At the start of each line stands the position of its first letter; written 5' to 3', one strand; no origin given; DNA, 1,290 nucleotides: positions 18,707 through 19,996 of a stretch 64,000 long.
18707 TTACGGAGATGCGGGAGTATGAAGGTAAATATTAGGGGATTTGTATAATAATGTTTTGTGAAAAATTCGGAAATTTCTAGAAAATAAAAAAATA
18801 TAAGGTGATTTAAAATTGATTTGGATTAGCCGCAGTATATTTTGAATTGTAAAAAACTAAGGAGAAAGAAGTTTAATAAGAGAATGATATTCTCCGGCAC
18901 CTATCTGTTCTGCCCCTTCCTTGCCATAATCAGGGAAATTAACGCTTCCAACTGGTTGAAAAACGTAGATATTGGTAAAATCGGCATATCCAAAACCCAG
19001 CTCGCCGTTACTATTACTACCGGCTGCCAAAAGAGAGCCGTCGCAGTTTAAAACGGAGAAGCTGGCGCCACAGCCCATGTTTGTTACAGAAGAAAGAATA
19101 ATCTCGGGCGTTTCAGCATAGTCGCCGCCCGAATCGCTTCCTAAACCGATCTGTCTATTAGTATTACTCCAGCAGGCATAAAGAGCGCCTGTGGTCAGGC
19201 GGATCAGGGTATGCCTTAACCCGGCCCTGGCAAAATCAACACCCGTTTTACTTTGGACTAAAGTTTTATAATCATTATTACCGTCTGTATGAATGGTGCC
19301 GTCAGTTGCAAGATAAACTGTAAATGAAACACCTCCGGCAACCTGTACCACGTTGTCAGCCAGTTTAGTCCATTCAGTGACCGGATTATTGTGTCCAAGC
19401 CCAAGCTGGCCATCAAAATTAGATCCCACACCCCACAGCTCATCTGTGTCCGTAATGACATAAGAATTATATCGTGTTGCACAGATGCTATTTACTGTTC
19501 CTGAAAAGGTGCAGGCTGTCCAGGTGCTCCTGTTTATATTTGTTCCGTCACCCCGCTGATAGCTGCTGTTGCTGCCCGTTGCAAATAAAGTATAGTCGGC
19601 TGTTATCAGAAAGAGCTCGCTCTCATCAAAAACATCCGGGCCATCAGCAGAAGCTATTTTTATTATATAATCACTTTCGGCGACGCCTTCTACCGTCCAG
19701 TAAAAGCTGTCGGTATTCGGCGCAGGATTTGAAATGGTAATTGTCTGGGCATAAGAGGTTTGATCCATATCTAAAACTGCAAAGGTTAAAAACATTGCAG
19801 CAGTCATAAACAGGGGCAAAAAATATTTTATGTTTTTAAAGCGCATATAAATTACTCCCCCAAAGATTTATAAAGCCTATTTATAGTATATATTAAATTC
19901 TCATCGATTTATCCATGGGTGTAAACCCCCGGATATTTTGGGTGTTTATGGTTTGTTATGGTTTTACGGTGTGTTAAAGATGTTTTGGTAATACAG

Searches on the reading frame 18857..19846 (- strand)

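Call 3: search_protein_families(library=pfam, proteins=[window:18857-19846:-], max_evalue=0.1)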
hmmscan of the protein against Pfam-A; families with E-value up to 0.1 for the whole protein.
window:18857-19846:- (329 aa): 3 families
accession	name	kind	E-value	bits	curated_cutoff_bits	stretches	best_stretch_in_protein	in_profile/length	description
PF25390.1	WD40_RLD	-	9.7e-30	104.5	150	2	79-196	155-278/363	RCC1-like domain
PF13540.12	RCC1_2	-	4.2e-18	65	22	3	119-147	2-30/30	Regulator of chromosome condensation (RCC1) repeat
PF00415.24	RCC1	-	1.6e-13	51.4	21.7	2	136-179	3-50/50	Regulator of chromosome condensation (RCC1) repeat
